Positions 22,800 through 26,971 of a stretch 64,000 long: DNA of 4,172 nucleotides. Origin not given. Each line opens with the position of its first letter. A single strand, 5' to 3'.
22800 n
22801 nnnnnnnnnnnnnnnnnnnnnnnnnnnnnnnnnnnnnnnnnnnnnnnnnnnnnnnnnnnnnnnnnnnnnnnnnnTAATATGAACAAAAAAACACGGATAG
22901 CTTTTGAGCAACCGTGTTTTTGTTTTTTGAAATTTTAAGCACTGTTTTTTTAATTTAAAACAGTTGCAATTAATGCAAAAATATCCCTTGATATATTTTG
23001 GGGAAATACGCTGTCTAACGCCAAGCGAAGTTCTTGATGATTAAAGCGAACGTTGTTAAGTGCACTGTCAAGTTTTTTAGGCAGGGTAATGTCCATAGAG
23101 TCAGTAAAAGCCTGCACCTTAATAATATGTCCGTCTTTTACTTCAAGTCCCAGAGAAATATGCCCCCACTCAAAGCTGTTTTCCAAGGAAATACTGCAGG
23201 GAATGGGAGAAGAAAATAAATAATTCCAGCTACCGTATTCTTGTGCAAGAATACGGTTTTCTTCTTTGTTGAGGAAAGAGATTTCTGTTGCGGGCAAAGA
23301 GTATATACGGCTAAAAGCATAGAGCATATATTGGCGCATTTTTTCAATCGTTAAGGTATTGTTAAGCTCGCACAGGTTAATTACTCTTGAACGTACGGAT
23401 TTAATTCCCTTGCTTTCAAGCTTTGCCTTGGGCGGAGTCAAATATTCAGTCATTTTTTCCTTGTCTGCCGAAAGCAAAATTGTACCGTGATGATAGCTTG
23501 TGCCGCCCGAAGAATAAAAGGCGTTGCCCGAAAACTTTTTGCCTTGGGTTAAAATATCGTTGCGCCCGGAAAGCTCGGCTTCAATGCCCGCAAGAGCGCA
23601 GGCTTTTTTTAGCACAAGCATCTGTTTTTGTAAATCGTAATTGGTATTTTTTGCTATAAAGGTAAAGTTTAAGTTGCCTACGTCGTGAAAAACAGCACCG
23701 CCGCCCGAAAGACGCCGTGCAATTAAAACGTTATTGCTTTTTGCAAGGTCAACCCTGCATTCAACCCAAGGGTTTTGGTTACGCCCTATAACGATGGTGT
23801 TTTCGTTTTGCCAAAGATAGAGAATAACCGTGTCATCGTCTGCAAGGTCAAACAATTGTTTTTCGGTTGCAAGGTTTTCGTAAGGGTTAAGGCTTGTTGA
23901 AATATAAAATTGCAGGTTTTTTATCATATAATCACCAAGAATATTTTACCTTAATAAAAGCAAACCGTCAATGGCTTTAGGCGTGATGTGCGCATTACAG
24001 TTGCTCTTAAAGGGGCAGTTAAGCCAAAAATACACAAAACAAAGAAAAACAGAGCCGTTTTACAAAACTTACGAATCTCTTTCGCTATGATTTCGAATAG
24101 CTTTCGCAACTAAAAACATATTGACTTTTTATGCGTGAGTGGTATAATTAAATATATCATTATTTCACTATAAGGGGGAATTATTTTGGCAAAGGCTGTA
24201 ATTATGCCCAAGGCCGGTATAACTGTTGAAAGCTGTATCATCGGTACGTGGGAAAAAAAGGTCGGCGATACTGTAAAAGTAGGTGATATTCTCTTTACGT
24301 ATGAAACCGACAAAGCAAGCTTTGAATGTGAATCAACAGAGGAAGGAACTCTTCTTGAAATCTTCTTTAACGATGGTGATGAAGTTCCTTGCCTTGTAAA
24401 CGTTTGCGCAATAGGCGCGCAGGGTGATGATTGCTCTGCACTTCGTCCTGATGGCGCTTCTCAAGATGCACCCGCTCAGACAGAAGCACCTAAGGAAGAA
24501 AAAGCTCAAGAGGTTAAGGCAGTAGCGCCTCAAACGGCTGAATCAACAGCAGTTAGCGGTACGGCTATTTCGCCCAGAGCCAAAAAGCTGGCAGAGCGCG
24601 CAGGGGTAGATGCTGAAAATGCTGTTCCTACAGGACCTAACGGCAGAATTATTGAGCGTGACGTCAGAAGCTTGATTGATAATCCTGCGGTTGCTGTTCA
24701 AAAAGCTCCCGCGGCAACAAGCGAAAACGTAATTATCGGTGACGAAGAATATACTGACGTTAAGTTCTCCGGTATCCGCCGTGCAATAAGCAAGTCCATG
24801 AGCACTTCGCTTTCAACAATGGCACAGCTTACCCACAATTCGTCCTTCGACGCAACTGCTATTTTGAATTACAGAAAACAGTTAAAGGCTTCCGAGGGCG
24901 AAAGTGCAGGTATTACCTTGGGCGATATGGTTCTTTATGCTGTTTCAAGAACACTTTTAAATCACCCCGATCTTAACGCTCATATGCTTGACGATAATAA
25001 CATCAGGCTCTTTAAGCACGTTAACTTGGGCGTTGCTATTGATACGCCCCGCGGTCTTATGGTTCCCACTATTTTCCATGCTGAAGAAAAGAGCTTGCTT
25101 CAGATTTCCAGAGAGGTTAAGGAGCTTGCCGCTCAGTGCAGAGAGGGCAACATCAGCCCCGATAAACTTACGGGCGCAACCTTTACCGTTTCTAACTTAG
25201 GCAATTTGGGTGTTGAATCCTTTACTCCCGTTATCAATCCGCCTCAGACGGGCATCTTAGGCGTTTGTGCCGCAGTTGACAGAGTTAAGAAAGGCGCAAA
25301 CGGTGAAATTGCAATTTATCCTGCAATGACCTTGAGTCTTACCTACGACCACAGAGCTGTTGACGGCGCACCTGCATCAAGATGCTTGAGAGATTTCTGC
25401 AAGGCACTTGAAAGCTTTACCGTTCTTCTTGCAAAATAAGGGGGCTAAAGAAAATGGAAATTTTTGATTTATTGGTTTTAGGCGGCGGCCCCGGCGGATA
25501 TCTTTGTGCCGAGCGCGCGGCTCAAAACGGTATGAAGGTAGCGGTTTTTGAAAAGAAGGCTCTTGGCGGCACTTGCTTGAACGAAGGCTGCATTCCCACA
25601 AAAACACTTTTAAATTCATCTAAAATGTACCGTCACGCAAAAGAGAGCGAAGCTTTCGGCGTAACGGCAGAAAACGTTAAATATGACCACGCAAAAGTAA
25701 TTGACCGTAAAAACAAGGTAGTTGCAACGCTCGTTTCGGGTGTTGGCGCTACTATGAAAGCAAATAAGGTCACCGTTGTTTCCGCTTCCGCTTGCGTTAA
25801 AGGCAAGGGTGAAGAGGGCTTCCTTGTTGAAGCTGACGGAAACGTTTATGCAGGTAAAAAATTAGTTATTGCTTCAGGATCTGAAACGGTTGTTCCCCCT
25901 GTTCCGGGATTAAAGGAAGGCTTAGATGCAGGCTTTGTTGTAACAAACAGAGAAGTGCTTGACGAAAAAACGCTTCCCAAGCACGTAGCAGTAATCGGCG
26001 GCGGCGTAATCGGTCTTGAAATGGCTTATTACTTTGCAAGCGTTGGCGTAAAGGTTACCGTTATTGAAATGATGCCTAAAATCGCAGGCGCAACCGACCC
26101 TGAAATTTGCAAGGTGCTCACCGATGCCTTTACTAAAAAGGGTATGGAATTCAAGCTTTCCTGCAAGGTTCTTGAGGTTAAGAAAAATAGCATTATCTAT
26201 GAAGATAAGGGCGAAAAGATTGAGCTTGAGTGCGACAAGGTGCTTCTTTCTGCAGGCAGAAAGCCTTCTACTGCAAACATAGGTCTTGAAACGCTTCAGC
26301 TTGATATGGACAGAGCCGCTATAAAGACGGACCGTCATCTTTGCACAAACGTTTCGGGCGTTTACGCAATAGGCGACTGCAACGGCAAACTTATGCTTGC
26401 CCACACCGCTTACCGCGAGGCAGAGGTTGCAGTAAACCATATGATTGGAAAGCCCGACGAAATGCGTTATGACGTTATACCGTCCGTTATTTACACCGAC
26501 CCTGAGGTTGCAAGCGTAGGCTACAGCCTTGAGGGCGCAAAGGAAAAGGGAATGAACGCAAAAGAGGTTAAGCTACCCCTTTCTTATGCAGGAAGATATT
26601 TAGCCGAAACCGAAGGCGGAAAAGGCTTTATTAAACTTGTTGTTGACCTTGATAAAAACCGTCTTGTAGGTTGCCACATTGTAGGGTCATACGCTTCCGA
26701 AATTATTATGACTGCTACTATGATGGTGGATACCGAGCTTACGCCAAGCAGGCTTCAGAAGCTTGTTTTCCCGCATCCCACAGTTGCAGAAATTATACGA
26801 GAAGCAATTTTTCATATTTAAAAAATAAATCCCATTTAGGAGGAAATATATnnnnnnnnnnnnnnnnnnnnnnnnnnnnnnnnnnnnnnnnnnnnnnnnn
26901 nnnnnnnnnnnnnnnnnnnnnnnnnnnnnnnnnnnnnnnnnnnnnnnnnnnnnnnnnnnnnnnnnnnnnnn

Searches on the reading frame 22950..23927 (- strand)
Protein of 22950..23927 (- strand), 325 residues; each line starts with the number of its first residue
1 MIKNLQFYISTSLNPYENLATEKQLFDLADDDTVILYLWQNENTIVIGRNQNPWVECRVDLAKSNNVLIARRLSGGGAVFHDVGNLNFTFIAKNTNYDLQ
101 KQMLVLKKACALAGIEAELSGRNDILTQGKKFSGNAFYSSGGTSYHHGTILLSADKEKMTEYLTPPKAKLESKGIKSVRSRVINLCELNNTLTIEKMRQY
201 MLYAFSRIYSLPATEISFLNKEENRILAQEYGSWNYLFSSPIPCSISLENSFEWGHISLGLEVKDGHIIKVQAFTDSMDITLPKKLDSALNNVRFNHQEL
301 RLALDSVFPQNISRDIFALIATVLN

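Call 50: search_protein_families(library=pfam, proteins=[window:22950-23927:-], max_evalue=0.00001)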
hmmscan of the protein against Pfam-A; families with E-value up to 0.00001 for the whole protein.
window:22950-23927:- (325 aa): 3 families
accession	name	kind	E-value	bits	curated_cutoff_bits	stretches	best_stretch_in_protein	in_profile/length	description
PF21948.1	LplA-B_cat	-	6.8e-59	199.6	27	1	14-205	1-199/200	Lipoyl protein ligase A/B catalytic domain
PF10437.14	Lip_prot_lig_C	-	4.8e-12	46.1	24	1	244-308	4-68/85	Bacterial lipoate protein ligase C-terminus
PF03099.24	BPL_LplA_LipB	-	3.6e-07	30.6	21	1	56-154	15-132/133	Biotin/lipoate A/B protein ligase family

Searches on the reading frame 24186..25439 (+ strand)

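Call 50: search_protein_families(library=pfam, proteins=[window:24186-25439:+], max_evalue=0.00001)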
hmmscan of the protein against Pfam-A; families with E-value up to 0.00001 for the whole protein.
window:24186-25439:+ (417 aa): 3 families
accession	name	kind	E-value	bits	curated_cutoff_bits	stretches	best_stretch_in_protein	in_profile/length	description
PF00198.28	2-oxoacid_dh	-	2.1e-72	243.8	23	1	187-415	2-231/232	2-oxoacid dehydrogenases acyltransferase (catalytic domain)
PF00364.28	Biotin_lipoyl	-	1.7e-12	47.5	22.1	1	4-67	2-64/73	Biotin-requiring enzyme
PF02817.22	E3_binding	-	1.3e-10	41.8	23.7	1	128-161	3-36/36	e3 binding domain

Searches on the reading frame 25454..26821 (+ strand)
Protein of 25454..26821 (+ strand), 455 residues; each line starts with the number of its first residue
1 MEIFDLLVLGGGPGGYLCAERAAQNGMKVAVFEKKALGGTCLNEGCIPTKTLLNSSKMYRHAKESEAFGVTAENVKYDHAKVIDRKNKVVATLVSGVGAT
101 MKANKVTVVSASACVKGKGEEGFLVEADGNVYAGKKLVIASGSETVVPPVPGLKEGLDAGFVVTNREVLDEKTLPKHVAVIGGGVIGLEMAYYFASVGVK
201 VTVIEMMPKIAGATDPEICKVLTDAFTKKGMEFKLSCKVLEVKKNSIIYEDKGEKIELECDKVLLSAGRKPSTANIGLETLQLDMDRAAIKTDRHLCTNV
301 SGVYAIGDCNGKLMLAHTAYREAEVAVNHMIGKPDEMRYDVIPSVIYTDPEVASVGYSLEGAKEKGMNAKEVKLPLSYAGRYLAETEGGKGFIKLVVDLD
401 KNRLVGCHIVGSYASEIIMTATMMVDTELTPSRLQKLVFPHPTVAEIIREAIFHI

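Call 50: search_protein_families(library=pfam, proteins=[window:25454-26821:+], max_evalue=0.00001)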
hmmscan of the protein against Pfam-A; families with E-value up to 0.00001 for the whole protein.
window:25454-26821:+ (455 aa): 12 families
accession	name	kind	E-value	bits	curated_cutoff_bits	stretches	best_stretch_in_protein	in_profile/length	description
PF07992.20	Pyr_redox_2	-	1.6e-70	238.3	26.1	1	4-323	1-291/291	Pyridine nucleotide-disulphide oxidoreductase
PF02852.28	Pyr_redox_dim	-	8.2e-29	100.5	25.3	1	342-451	1-109/110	Pyridine nucleotide-disulphide oxidoreductase, dimerisation domain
PF00070.33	Pyr_redox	-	5.5e-22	78.5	22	1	177-246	1-70/82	Pyridine nucleotide-disulphide oxidoreductase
PF13738.12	Pyr_redox_3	-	2.8e-15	56.8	30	1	8-307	2-305/305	Pyridine nucleotide-disulphide oxidoreductase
PF01266.30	DAO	-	1.4e-12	48.3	27.9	1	177-214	1-39/353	FAD dependent oxidoreductase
PF03486.20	HI0933_like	-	2.8e-12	47.1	50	0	5-36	2-33/244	HI0933-like protein Rossmann domain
PF13450.12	NAD_binding_8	-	1.6e-11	44.8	21.9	0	8-41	1-35/68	NAD(P)-binding Rossmann-like domain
PF00890.30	FAD_binding_2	-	6.2e-08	32.7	20.4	0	5-37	1-33/414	FAD binding domain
PF12831.13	FAD_oxidored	-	1.2e-07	31.8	27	0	5-51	1-48/416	FAD dependent oxidoreductase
PF01946.23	Thi4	-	2.3e-07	30.7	26.2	0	5-47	19-63/235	Thi4 family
PF02737.24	3HCDH_N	-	5.7e-07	30.1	22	0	177-232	1-56/180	3-hydroxyacyl-CoA dehydrogenase, NAD binding domain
PF01134.28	GIDA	-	5.1e-06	26.2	22.1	0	5-62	1-56/391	Glucose inhibited division protein A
